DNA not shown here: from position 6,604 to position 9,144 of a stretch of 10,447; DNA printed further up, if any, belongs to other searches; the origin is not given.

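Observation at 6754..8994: Large polytopic membrane protein with GT-C-like topology but no family signature I can recognise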

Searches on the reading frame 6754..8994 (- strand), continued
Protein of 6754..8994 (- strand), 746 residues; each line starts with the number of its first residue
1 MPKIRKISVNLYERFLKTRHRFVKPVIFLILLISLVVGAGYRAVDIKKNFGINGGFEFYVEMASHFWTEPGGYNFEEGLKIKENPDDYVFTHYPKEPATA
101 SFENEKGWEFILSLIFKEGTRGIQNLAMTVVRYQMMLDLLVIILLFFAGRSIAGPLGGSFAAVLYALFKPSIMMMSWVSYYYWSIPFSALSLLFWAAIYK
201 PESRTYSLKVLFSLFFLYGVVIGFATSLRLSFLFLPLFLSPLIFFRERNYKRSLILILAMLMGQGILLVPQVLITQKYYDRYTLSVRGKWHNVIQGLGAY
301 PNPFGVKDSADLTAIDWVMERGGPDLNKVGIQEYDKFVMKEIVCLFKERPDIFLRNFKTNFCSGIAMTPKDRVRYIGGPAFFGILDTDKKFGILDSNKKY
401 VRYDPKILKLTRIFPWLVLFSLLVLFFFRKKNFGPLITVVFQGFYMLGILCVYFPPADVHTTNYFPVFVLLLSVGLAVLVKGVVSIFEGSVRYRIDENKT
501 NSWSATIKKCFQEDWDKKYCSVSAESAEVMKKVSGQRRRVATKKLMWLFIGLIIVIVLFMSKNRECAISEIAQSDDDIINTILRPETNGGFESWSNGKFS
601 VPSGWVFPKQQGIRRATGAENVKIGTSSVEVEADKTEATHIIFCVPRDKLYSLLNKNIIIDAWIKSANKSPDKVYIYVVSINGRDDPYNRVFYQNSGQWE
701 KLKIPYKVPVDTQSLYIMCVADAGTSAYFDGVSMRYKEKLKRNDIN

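Call 84: search_protein_families(library=ncbifam, proteins=[L001:3669-4445:+, L001:4430-5422:+, L001:5416-6375:+, L001:6395-7708:+, L001:7723-9036:+, L001:18333-19262:+, L001:19262-20305:+], max_evalue=1e-10)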
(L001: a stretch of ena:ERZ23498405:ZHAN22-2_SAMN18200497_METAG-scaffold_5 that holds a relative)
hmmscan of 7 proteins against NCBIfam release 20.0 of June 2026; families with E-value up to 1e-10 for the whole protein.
L001:3669-4445:+ (258 aa): 8 families
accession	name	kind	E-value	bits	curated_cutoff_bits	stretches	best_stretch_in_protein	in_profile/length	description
TIGR02623.1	G1P_cyt_trans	equivalog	4.5e-99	331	300.25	1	1-258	1-255/255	glucose-1-phosphate cytidylyltransferase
TIGR03992.1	Arch_glmU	subfamily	5.9e-27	94.5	292.1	2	1-70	1-70/393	bifunctional sugar-1-phosphate nucleotidylyltransferase/acetyltransferase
NF049965.1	GlMnHpPGnyltfHddC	equivalog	3.1e-22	79.3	300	1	1-211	1-185/221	D-glycero-D-manno-heptose 1-phosphate guanosyltransferase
NF052502.1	man1P_GTase_Rv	exception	1.2e-21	76.9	440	0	87-237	64-219/352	mannose-1-phosphate guanylyltransferase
NF041313.1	UDPGP_AglF_Halo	equivalog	4.7e-17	62.2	400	1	1-152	1-127/234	UTP--glucose-1-phosphate uridylyltransferase AglF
NF041173.1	Sug_nt_acttase_Thmprot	equivalog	9.1e-16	57.8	600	0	76-203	50-178/405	bifunctional sugar-1-phosphate nucleotidylyltransferase/acetyltransferase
NF045761.1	NAMPUrTaseMurU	equivalog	1.8e-14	54.1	250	1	1-245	1-224/226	N-acetylmuramate alpha-1-phosphate uridylyltransferase MurU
TIGR01208.1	rmlA_long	equivalog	2.3e-11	43.2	320.25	0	2-69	1-69/353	glucose-1-phosphate thymidylyltransferase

L001:4430-5422:+ (330 aa): 18 families
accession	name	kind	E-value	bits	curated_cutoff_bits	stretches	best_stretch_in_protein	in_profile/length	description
TIGR02622.1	CDP_4_6_dhtase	equivalog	1.4e-63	215.2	278.45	1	11-326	1-332/352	CDP-glucose 4,6-dehydratase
TIGR01181.1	dTDP_gluc_dehyt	equivalog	3.4e-53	180.8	365.1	1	16-327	1-314/321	dTDP-glucose 4,6-dehydratase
TIGR04180.1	EDH_00030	hypoth_equivalog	5.9e-45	153.6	475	1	17-310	1-295/297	NAD-dependent 4,6-dehydratase LegB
TIGR01179.1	galE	equivalog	2.3e-39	135.2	262.3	1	16-325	1-326/332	UDP-glucose 4-epimerase GalE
NF007490.0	PRK10084.1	subfamily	1.2e-28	100.1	649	1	16-327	2-337/361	dTDP-glucose 4,6-dehydratase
NF007956.0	PRK10675.1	subfamily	4.1e-28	98.5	394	1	16-167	2-156/338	UDP-glucose 4-epimerase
NF011728.1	PRK15181.1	equivalog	1e-27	97.1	760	1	14-324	15-337/348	Vi polysaccharide biosynthesis UDP-N-acetylglucosaminuronic acid C-4 epimerase TviC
NF007582.0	PRK10217.1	equivalog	4.7e-25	88.4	698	1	15-327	2-334/355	dTDP-glucose 4,6-dehydratase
NF008872.0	PRK11908.1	equivalog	2e-17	63.3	294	1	15-327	2-338/349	bifunctional UDP-4-keto-pentose/UDP-xylose synthase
TIGR02197.1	heptose_epim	equivalog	2.2e-17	63.2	274.6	1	17-325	1-314/316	ADP-glyceromanno-heptose 6-epimerase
NF042423.1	oxyalk_red_Shew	equivalog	3.1e-17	62.6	580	1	14-276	8-258/331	2-alkyl-3-oxoalkanoate reductase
TIGR01472.1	gmd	equivalog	6.7e-16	58.4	415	1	16-287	2-280/342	GDP-mannose 4,6-dehydratase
TIGR03466.1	HpnA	hypoth_equivalog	1.3e-14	53.9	367.65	1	16-197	2-177/327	hopanoid-associated sugar epimerase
NF043036.1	ErythonDh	equivalog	2.4e-14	53.2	325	1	16-286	2-277/321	D-erythronate dehydrogenase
NF047922.1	GDPFucSynFcl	equivalog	6.8e-14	52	500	1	14-325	2-302/308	GDP-L-fucose synthase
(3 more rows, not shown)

L001:5416-6375:+ (319 aa): 17 families
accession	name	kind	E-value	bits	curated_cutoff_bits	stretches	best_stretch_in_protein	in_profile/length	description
TIGR01181.1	dTDP_gluc_dehyt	equivalog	1.1e-38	133.1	365.1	1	6-311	1-315/321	dTDP-glucose 4,6-dehydratase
TIGR01179.1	galE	equivalog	2e-36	125.5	262.3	1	6-310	1-328/332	UDP-glucose 4-epimerase GalE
TIGR04180.1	EDH_00030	hypoth_equivalog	5.4e-34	117.6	475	1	7-295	1-297/297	NAD-dependent 4,6-dehydratase LegB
TIGR02622.1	CDP_4_6_dhtase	equivalog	4.7e-32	111.5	278.45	1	3-310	3-333/352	CDP-glucose 4,6-dehydratase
TIGR02197.1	heptose_epim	equivalog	1.5e-30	106.5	274.6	1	7-309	1-315/316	ADP-glyceromanno-heptose 6-epimerase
NF007490.0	PRK10084.1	subfamily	1.3e-24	86.9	649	1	135-311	157-338/361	dTDP-glucose 4,6-dehydratase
NF007582.0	PRK10217.1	equivalog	7.6e-22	77.9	698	1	5-316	2-340/355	dTDP-glucose 4,6-dehydratase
TIGR03466.1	HpnA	hypoth_equivalog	5.5e-21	74.8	367.65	1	6-254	2-244/327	hopanoid-associated sugar epimerase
NF011728.1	PRK15181.1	equivalog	1.4e-20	73.6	760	1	2-309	13-339/348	Vi polysaccharide biosynthesis UDP-N-acetylglucosaminuronic acid C-4 epimerase TviC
NF007956.0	PRK10675.1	subfamily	3.4e-18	65.9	394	0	205-310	228-332/338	UDP-glucose 4-epimerase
NF047922.1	GDPFucSynFcl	equivalog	8.3e-17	61.6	500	1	3-310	1-304/308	GDP-L-fucose synthase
NF008360.0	PRK11150.1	equivalog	1.8e-16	60.2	452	1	7-259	2-257/310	ADP-glyceromanno-heptose 6-epimerase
NF042423.1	oxyalk_red_Shew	equivalog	4.7e-16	58.8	580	1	3-256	7-257/331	2-alkyl-3-oxoalkanoate reductase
NF043036.1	ErythonDh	equivalog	5.5e-16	58.6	325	1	6-274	2-284/321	D-erythronate dehydrogenase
TIGR01214.1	rmlD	equivalog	2e-14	53.4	224.05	1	6-161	1-140/285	dTDP-4-dehydrorhamnose reductase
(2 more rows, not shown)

L001:6395-7708:+ (437 aa): 22 families
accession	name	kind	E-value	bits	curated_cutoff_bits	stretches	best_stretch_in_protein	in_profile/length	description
TIGR03471.1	HpnJ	equivalog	3e-35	122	577.6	1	74-381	77-390/472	hopanoid biosynthesis associated radical SAM protein HpnJ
TIGR02026.1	BchE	equivalog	1.4e-34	119.8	481.35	1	6-376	2-385/497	magnesium-protoporphyrin IX monomethyl ester anaerobic oxidative cyclase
TIGR04013.1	B12_SAM_MJ_1487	hypoth_equivalog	4.2e-34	118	251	1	64-353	41-330/382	TIGR04013 family B12-binding domain/radical SAM domain-containing protein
NF050148.1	rSAM_ApyD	equivalog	1.3e-29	103.1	750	1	64-352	73-362/645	RiPP biosynthesis radical SAM protein ApyD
TIGR04014.1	B12_SAM_MJ_0865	equivalog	1.5e-29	103.1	360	1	71-357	47-337/434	methyl-coenzyme M reductase glutamine C-methyltransferase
TIGR04072.2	rSAM_ladder_B12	equivalog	1.1e-28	100.1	360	1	82-351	87-344/443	lipid biosynthesis B12-binding/radical SAM protein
TIGR04479.1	bcpD_PhpK_rSAM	subfamily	1.1e-27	96.7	600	1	23-353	69-406/504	PhpK family radical SAM P-methyltransferase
TIGR03975.1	rSAM_ocin_1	subfamily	2.9e-25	88.8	281.85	1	55-352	118-426/606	RiPP maturation radical SAM C-methyltransferase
NF038361.1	rSAM_Sden_1168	equivalog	4.9e-24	84.8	575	1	81-352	157-447/560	Sden_1168 family B12-binding radical SAM P-methyltransferase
TIGR04385.1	B12_rSAM_cofa1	equivalog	3.8e-22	79.1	450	1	74-361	80-367/438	B12 lower ligand biosynthesis radical SAM protein BzaD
TIGR04367.1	HpnR_B12_rSAM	equivalog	4.9e-20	71.5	650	1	24-343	20-340/490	hopanoid C-3 methylase HpnR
NF033712.0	B12_rSAM_KedN5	subfamily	7.4e-19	67.4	700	1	65-246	62-256/624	KedN5 family methylcobalamin-dependent radical SAM C-methyltransferase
TIGR00089.1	TIGR00089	subfamily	8.2e-19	67.7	251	1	187-382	142-344/429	MiaB/RimO family radical SAM methylthiotransferase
TIGR01579.1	MiaB-like-C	equivalog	2.6e-18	66.5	357.05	1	74-387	45-349/416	tRNA (N(6)-L-threonylcarbamoyladenosine(37)-C(2))-methylthiotransferase MtaB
TIGR04190.1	B12_SAM_Ta0216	equivalog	5e-16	58.4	500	1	81-353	96-391/554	TIGR04190 family B12-binding domain/radical SAM domain protein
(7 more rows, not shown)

L001:7723-9036:+ (437 aa): 7 families
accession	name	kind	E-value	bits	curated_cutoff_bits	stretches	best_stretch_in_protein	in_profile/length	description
NF011936.0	PRK15407.1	equivalog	8.9e-216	716.7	423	1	4-435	6-437/440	lipopolysaccharide biosynthesis protein RfbH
TIGR03588.1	PseC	equivalog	6e-57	193.3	423.5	1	37-433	4-379/380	UDP-4-amino-4,6-dideoxy-N-acetyl-beta-L-altrosamine transaminase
TIGR04181.1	NHT_00031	hypoth_equivalog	8.2e-52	176.2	420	2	56-238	22-213/359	LegC family aminotransferase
NF008687.0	PRK11706.1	equivalog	9.3e-46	156.3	375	1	60-238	28-198/375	dTDP-4-amino-4,6-dideoxygalactose transaminase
TIGR02379.1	ECA_wecE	subfamily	4.2e-39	134.4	434.85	1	60-239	28-200/376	dTDP-4-amino-4,6-dideoxy-D-glucose transaminase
NF008658.2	PRK11658.1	equivalog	5.6e-35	120.7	631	1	43-431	13-374/379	UDP-4-amino-4-deoxy-L-arabinose aminotransferase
TIGR04427.1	PLP_DesI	equivalog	2.8e-31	109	650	1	42-251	29-230/390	dTDP-4-dehydro-6-deoxyglucose aminotransferase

L001:18333-19262:+ (309 aa): 2 families
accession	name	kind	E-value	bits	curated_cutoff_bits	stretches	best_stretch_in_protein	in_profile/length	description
NF045667.1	MTase_DVU1556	equivalog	3.7e-16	59.2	155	1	114-210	21-119/213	DVU_1556 family methyltransferase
TIGR02072.1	BioC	equivalog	1.2e-11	44.9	184.95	1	94-257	12-176/244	malonyl-ACP O-methyltransferase BioC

L001:19262-20305:+ (347 aa): 43 families (the best 25 are shown)
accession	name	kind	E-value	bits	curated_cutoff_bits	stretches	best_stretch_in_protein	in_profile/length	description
TIGR03961.1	rSAM_PTO1314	hypoth_equivalog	1.7e-25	90.1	306.05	1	23-244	16-237/332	PTO1314 family radical SAM protein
TIGR04051.1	rSAM_NirJ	equivalog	2e-25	89.5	515.45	1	37-189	9-166/354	heme d1 biosynthesis radical SAM protein NirJ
TIGR04546.1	rSAM_ahbC_deAc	equivalog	1.3e-24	86.7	650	1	35-190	44-204/390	12,18-didecarboxysiroheme deacetylase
TIGR03962.1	mycofact_rSAM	equivalog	1.4e-24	86.9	265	1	26-195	8-182/339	mycofactocin radical SAM maturase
NF045574.1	sacti_mat_StsB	exception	6.4e-24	84.6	625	1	32-185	98-255/466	StsB family radical SAM/SPASM domain sactipeptide maturase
TIGR04250.1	SCM_rSAM_ScmE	equivalog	4.2e-23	81.8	400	1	34-184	7-163/358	SynChlorMet cassette radical SAM/SPASM protein ScmE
TIGR04133.1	rSAM_w_lipo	hypoth_equivalog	5.9e-22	78.1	425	1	11-246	6-252/350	TIGR04133 family radical SAM/SPASM protein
TIGR03470.1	HpnH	equivalog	3.2e-21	75.7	225.05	1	15-188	12-189/318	adenosyl-hopene transferase HpnH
TIGR04103.1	rSAM_nif11_3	equivalog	3.2e-20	72.1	725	1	35-184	10-163/412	nif11-class peptide radical SAM maturase 3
NF049973.1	radical_Rv1681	equivalog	3.9e-20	72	380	1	37-187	78-235/326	Rv1681 family radical SAM protein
TIGR04053.2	TIGR04053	equivalog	5e-20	72.1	395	1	28-193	6-180/366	TIGR04053 family radical SAM/SPASM domain-containing protein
TIGR04317.1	W_rSAM_matur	equivalog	5.7e-20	71.7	380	1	33-304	7-275/349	tungsten cofactor oxidoreductase radical SAM maturase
NF050035.1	rSAM_WgK_link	exception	9.6e-20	70.9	650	1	26-186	5-171/367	radical SAM/SPASM peptide maturase WgkB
TIGR04545.1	rSAM_ahbD_hemeb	equivalog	2.5e-19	69.9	500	1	36-188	6-164/339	heme b synthase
TIGR02668.1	moaA_archaeal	equivalog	8e-19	67.7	325.25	1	34-193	14-181/303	GTP 3',8-cyclase MoaA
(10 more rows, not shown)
